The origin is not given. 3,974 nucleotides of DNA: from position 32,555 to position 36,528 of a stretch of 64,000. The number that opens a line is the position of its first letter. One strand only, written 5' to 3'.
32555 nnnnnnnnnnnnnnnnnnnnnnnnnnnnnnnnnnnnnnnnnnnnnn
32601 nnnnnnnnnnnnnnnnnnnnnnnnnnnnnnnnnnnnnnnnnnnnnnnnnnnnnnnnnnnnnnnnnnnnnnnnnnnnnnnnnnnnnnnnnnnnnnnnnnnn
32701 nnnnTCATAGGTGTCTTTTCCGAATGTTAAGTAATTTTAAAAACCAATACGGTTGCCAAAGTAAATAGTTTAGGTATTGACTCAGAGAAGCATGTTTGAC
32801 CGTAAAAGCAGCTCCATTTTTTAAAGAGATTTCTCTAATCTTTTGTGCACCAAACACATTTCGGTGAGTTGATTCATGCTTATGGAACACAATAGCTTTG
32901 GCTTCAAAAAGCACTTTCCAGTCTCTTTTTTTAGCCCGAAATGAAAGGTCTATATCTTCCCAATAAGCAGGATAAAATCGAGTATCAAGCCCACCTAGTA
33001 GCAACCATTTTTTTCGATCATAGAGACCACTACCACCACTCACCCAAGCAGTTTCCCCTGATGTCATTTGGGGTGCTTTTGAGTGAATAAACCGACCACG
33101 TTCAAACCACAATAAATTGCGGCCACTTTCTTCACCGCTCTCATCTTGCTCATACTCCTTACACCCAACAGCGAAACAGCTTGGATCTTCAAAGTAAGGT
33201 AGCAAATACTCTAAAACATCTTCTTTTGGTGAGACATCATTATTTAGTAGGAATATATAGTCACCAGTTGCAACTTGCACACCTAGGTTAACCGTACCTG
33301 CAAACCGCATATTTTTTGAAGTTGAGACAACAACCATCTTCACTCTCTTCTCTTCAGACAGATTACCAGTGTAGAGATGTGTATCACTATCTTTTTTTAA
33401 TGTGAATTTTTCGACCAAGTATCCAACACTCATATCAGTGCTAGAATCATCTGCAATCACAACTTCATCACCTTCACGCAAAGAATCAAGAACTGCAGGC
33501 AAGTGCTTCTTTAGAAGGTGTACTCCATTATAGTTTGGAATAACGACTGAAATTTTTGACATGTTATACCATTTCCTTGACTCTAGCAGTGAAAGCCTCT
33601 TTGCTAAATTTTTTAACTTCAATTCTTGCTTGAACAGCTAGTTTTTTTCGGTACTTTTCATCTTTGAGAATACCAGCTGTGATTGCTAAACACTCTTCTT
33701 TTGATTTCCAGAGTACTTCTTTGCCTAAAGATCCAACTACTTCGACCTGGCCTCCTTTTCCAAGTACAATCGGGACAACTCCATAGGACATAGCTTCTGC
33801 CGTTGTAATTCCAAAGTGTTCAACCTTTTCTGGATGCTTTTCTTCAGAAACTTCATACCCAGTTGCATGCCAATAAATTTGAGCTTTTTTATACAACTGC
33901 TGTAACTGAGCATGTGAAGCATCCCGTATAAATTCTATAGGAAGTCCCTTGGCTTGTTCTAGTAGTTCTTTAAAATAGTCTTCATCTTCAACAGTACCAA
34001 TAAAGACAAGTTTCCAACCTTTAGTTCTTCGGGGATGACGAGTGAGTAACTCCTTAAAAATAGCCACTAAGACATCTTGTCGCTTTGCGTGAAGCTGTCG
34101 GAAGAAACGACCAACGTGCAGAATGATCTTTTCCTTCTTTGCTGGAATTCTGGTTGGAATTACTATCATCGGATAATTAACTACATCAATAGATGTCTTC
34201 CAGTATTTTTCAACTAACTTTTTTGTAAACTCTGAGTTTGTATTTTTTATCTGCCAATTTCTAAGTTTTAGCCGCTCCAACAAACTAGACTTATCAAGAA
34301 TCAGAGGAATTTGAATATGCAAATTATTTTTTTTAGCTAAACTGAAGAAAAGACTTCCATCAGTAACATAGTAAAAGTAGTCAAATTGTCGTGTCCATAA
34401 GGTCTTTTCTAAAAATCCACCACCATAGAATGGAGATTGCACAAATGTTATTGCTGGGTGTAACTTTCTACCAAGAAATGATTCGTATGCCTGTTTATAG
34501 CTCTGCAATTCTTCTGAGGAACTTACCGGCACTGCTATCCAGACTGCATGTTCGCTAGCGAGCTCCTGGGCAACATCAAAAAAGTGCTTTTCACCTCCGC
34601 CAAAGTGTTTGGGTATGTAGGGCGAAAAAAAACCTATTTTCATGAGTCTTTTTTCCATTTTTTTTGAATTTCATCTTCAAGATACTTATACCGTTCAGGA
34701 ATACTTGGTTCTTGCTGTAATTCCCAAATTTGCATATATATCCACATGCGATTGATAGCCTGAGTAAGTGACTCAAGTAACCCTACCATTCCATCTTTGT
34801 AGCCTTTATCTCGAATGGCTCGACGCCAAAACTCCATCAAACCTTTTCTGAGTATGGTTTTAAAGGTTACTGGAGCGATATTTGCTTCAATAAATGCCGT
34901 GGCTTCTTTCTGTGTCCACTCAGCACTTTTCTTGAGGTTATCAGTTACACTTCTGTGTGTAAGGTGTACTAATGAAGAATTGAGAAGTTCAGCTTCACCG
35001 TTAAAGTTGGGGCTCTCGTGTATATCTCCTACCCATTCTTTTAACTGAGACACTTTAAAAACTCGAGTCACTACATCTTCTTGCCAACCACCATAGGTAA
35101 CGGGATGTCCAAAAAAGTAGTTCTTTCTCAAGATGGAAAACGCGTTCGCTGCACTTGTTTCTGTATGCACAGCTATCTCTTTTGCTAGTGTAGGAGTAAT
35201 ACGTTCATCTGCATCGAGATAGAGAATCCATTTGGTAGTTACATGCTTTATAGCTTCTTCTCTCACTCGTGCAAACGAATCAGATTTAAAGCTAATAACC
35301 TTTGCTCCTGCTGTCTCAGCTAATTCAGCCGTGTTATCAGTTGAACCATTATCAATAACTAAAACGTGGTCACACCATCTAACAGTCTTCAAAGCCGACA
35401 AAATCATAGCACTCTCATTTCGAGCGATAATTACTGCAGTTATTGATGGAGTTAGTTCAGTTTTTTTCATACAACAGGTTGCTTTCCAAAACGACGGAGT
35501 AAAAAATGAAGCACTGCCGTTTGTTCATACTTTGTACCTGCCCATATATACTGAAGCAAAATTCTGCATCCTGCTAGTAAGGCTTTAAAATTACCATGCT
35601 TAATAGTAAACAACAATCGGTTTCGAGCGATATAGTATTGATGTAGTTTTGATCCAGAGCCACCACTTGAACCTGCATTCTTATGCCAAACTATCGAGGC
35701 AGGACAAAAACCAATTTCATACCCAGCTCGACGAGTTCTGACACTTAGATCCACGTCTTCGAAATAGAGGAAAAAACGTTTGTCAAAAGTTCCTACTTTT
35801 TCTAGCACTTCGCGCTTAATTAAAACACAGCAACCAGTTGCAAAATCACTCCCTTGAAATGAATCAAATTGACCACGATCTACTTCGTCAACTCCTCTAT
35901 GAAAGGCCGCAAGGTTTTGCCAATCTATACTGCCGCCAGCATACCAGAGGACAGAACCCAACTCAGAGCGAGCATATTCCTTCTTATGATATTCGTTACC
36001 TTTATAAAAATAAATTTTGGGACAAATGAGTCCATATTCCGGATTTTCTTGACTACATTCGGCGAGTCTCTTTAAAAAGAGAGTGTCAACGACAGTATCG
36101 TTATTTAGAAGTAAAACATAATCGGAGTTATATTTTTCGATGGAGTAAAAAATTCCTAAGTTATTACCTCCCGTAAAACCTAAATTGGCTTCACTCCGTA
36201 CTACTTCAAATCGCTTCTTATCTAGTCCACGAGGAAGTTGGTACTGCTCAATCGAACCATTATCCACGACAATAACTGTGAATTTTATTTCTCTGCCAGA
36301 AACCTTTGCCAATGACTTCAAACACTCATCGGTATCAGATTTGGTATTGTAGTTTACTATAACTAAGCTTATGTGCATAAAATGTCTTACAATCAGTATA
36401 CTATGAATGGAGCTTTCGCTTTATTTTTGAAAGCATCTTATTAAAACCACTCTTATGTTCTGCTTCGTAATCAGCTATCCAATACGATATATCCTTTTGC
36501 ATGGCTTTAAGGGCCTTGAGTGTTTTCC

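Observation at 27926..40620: Eleven-gene minus-strand operon that reads like an assembly line: 4 GT-C, 5 GT2, 1 GT4, Wzx, ending in a GQFPVRW-family protein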

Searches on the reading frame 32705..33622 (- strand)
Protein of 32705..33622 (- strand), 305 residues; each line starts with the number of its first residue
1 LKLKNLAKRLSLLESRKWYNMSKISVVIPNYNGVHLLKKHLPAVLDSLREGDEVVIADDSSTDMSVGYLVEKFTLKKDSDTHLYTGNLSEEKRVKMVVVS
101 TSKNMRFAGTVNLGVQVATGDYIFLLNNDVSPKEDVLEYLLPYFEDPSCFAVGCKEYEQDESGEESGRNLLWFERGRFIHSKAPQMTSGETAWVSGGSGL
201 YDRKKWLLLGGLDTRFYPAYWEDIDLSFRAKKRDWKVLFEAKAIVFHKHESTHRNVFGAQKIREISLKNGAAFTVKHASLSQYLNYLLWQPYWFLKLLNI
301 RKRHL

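Call 4: search_protein_families(library=pfam, proteins=[window:32705-33622:-], max_evalue=0.01)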
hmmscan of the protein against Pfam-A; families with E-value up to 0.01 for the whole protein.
window:32705-33622:- (305 aa): 3 families
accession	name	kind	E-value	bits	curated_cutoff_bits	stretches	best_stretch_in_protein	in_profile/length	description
PF00535.33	Glycos_transf_2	-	1.1e-18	68.2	23.3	1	25-204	1-162/168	Glycosyl transferase family 2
PF13641.12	Glyco_tranf_2_3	-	5.3e-11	43.4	27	1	24-255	3-218/230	Glycosyltransferase like family 2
PF13632.12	Glyco_trans_2_3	-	1.7e-05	25.2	27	1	122-261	1-133/198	Glycosyl transferase family group 2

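Call 25: search_protein_families(library=ncbifam, proteins=[window:32705-33562:-], max_evalue=0.01)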
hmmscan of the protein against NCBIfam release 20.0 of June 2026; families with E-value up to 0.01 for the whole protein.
window:32705-33562:- (285 aa): 12 families
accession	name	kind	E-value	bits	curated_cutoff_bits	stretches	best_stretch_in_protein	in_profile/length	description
NF041875.1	EPS_EpsD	equivalog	6.5e-16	58.6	370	1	4-232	1-211/325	exopolysaccharide biosynthesis glycosyltransferase EpsD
TIGR03965.1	mycofact_glyco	equivalog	7e-16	58.1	280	1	3-237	75-290/467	mycofactocin biosynthesis glycosyltransferase MftF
TIGR03937.1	PgaC_IcaA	equivalog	8.9e-10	38.1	422.3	1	2-237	45-260/407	poly-beta-1,6-N-acetyl-D-glucosamine synthase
TIGR04283.1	glyco_like_mftF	equivalog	3e-07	30.3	182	1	4-170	1-138/221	TIGR04283 family arsenosugar biosynthesis glycosyltransferase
NF047683.1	TeichurnBiosyTuaG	equivalog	7.2e-07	29.1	400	1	3-137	7-123/252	teichuronic acid biosynthesis protein TuaG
NF050050.1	ProtGlycPglI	equivalog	7.8e-07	28.8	500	1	1-122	1-106/306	GalNAc(5)-diNAcBac-PP-undecaprenol beta-1,3-glucosyltransferase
NF053739.1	GlytfEpsEBac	equivalog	1.2e-06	27.7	450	1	3-146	2-130/265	glycosyltransferase EpsE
NF007482.0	PRK10073.1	equivalog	2e-06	27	423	1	2-111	6-97/334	glycosyltransferase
NF038299.1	EPS_HpsN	equivalog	2.3e-06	26.8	425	1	3-140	2-123/317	hormogonium polysaccharide biosynthesis glycosyltransferase HpsN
NF038302.1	EPS_HpsE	equivalog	0.0019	17.2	300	0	3-115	2-102/307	hormogonium polysaccharide biosynthesis glycosyltransferase HpsE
NF047588.1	GlcsyltransPgfSStrep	equivalog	0.0054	16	500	0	3-126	2-112/308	glycosyltransferase PgfS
NF007986.1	PRK10714.1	equivalog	0.0057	15.7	529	0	2-53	6-60/316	undecaprenyl-phosphate 4-deoxy-4-formamido-L-arabinose transferase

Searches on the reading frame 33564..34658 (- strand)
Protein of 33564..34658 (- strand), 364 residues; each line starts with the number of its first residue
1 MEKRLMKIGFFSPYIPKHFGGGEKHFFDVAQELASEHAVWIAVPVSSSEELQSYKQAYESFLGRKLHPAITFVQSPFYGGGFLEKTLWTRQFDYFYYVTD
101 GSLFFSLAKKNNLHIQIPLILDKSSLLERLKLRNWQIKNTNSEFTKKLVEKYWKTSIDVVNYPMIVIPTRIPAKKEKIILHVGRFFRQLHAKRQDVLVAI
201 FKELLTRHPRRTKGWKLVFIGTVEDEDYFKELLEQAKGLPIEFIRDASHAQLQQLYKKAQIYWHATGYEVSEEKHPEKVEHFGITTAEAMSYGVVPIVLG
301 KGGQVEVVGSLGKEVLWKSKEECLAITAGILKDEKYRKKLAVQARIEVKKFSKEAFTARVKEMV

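Call 4: search_protein_families(library=pfam, proteins=[window:33564-34658:-], max_evalue=0.01)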
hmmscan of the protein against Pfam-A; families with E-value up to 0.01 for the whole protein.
window:33564-34658:- (364 aa): 2 families
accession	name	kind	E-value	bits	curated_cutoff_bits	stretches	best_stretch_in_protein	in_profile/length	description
PF00534.26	Glycos_transf_1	-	6.1e-19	68.6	26.4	1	173-345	12-170/172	Glycosyl transferases group 1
PF13692.12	Glyco_trans_1_4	-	3.7e-11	43.9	27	1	177-310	2-119/142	Glycosyl transferases group 1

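Call 25: search_protein_families(library=ncbifam, proteins=[window:33564-34658:-], max_evalue=0.01)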
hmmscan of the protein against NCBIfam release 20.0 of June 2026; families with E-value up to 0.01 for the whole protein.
window:33564-34658:- (364 aa): 9 families
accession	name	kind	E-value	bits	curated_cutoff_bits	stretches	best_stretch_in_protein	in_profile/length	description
TIGR03999.1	thiol_BshA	equivalog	5.9e-07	28.7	273.7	1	174-358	197-364/375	N-acetyl-alpha-D-glucosaminyl L-malate synthase BshA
TIGR02095.1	glgA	subfamily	0.00019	20.2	328.45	1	175-314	293-413/477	glycogen/starch synthase, ADP-glucose type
NF041010.1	glycosy_Agl16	equivalog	0.0012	17.8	575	1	174-363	177-347/352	glycosylation protein Agl16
NF050056.1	ProtGlycPglH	equivalog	0.0018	17.4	600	0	128-261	131-255/354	GalNAc-alpha-(1->4)-GalNAc-alpha-(1->3)-diNAcBac-PP-undecaprenol alpha-1,4-N-acetyl-D-galactosaminyltransferase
NF038229.1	Glyco4_Geo_Pelo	equivalog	0.0034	16.5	400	1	196-355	178-324/338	GPMC system family 4 glycosyltransferase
NF001900.0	PRK00654.1-3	equivalog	0.0054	15.2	509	1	146-308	239-386/481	glycogen synthase GlgA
NF007396.0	PRK09922.1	equivalog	0.006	15.5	385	0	158-308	161-299/361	lipopolysaccharide 1,6-galactosyltransferase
NF010698.0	PRK14098.1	equivalog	0.0062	15.2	754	1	276-310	388-422/489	starch synthase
TIGR03088.1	stp2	hypoth_equivalog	0.0083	15.2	409.05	0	168-359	186-365/374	TIGR03088 family PEP-CTERM/XrtA system glycosyltransferase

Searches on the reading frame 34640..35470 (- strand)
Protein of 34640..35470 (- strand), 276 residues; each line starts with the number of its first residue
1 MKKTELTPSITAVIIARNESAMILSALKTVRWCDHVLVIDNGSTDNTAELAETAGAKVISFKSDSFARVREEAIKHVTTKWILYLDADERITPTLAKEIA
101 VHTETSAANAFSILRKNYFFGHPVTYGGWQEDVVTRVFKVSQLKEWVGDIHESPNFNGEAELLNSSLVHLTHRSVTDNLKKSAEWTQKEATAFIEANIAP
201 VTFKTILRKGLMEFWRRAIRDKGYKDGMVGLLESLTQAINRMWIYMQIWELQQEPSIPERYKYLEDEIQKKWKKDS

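Call 4: search_protein_families(library=pfam, proteins=[window:34640-35470:-], max_evalue=0.01)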
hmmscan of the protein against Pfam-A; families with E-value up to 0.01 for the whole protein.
window:34640-35470:- (276 aa): 2 families
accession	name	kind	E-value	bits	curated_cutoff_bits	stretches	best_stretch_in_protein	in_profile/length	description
PF00535.33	Glycos_transf_2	-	5.3e-15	56.2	23.3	1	12-104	2-105/168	Glycosyl transferase family 2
PF13704.12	Glyco_tranf_2_4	-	1.6e-07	32.1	27.5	1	17-91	1-84/98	Glycosyl transferase family 2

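Call 25: search_protein_families(library=ncbifam, proteins=[window:34640-35470:-], max_evalue=0.01)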
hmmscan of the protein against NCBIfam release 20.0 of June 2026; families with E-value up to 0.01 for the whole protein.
window:34640-35470:- (276 aa): 12 families
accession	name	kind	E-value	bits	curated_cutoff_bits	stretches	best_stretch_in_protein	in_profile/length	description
TIGR04182.1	glyco_TIGR04182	equivalog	4.4e-10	39.4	325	1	11-98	3-92/293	S-layer glycoprotein N-glycosyltransferase AglJ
TIGR04195.1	S_glycosyl_SunS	equivalog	1.8e-09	37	350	1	7-94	56-147/421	SunS family peptide S-glycosyltransferase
TIGR04283.1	glyco_like_mftF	equivalog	2e-09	37.4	182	1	13-112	4-108/221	TIGR04283 family arsenosugar biosynthesis glycosyltransferase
NF010496.0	PRK13915.1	equivalog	1.2e-07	31.1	262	1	8-62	31-92/307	glucosyl-3-phosphoglycerate synthase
NF058614.1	PPMAGASynPpgS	equivalog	5.5e-05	22.7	370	1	13-60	5-53/226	polyprenyl-phospho-N-acetylgalactosaminyl synthase PpgS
TIGR03469.1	HpnB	hypoth_equivalog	8.7e-05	21.7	379.25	1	5-57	41-98/386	hopene-associated glycosyltransferase HpnB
NF007482.0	PRK10073.1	equivalog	0.00019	20.6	423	1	10-98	11-105/334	glycosyltransferase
NF041875.1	EPS_EpsD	equivalog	0.00028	20.4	370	1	35-108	32-110/325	exopolysaccharide biosynthesis glycosyltransferase EpsD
NF038302.1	EPS_HpsE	equivalog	0.00028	20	300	1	28-111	30-120/307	hormogonium polysaccharide biosynthesis glycosyltransferase HpsE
NF041391.1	DPhHxTase_Halo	equivalog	0.00044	19.3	375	1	35-89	25-79/213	dolichyl-phosphate hexose transferase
TIGR03965.1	mycofact_glyco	equivalog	0.0019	17.1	280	1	5-93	72-169/467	mycofactocin biosynthesis glycosyltransferase MftF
NF047683.1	TeichurnBiosyTuaG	equivalog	0.0033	17.1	400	1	14-111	12-120/252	teichuronic acid biosynthesis protein TuaG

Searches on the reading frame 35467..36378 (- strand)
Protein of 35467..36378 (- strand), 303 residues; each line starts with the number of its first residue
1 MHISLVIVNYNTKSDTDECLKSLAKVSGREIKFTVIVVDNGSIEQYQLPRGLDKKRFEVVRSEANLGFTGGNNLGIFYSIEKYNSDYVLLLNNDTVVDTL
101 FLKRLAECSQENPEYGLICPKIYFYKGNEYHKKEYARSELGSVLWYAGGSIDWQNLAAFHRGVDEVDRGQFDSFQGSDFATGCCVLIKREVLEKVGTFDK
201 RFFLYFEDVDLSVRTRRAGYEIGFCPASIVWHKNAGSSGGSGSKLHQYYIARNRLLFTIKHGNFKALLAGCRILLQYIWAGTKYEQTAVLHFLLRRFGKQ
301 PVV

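Call 4: search_protein_families(library=pfam, proteins=[window:35467-36378:-], max_evalue=0.01)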
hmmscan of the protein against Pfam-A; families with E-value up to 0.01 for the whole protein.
window:35467-36378:- (303 aa): 4 families
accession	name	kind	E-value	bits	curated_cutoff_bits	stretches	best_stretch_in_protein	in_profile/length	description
PF13641.12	Glyco_tranf_2_3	-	1.6e-18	68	27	1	3-247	3-219/230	Glycosyltransferase like family 2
PF00535.33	Glycos_transf_2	-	5.6e-16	59.4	23.3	1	4-195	1-167/168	Glycosyl transferase family 2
PF13632.12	Glyco_trans_2_3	-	1.6e-12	48.1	27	2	166-233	58-124/198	Glycosyl transferase family group 2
PF13506.12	Glyco_transf_21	-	9e-06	25.7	21.7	1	81-233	27-155/174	Glycosyl transferase family 21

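Call 25: search_protein_families(library=ncbifam, proteins=[window:35467-36378:-], max_evalue=0.01)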
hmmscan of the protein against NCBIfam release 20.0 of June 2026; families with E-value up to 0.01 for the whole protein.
window:35467-36378:- (303 aa): 11 families
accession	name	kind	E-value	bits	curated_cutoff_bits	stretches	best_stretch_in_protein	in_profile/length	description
TIGR01556.1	rhamnosyltran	subfamily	2.6e-17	62.9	200.55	2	30-123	19-113/281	rhamnosyltransferase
NF041875.1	EPS_EpsD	equivalog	6e-17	62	370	2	158-235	135-209/325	exopolysaccharide biosynthesis glycosyltransferase EpsD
TIGR03965.1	mycofact_glyco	equivalog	2.8e-13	49.6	280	2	181-233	230-281/467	mycofactocin biosynthesis glycosyltransferase MftF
TIGR03937.1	PgaC_IcaA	equivalog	2.1e-10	40.1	422.3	2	2-118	46-159/407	poly-beta-1,6-N-acetyl-D-glucosamine synthase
NF050113.1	gal_furan_GlfT1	equivalog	3.2e-09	36.5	330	1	6-111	4-107/290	galactofuranosyltransferase GlfT1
NF038299.1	EPS_HpsN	equivalog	3.2e-08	32.9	425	1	2-239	2-227/317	hormogonium polysaccharide biosynthesis glycosyltransferase HpsN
TIGR04283.1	glyco_like_mftF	equivalog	1.1e-05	25.1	182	0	184-230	140-183/221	TIGR04283 family arsenosugar biosynthesis glycosyltransferase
NF038302.1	EPS_HpsE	equivalog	4.2e-05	22.7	300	1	2-122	2-124/307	hormogonium polysaccharide biosynthesis glycosyltransferase HpsE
NF045692.1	OglycostaseCruG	equivalog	4.4e-05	22.6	600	1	179-227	202-250/386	2'-O-glycosyltransferase CruG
TIGR04242.1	nodulat_NodC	equivalog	0.00017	20.7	550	1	5-110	52-157/395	chitooligosaccharide synthase NodC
NF007482.0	PRK10073.1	equivalog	0.00096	18.2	423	1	2-141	7-142/334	glycosyltransferase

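Call 75: search_solved_structures(query=window:35467-36378:-, max_evalue=0.01)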
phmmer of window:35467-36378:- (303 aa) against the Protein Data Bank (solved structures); distinct sequences matched with E-value up to 0.01: 7.
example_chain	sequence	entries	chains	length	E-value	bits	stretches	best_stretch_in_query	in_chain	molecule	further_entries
9dtp_A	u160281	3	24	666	8.9e-10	41.3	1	58-295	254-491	Galactofuranosyltransferase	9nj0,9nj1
9oa3_A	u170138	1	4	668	8.9e-10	41.3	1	58-295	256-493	Galactofuranosyltransferase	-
6p61_A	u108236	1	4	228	1.3e-06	30.9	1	3-125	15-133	Glycosyltransferase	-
4fix_A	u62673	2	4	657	0.0024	20.2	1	182-263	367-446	UDP-galactofuranosyl transferase GlfT2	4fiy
5tze_C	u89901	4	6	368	0.0026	20.1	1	2-111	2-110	Glycosyl transferase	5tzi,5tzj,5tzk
5tz8_A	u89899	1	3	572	0.0058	18.9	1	2-111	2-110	Glycosyl transferase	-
9ye6_B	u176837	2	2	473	0.0061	18.8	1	141-278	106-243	Acetylcholine receptor subunit epsilon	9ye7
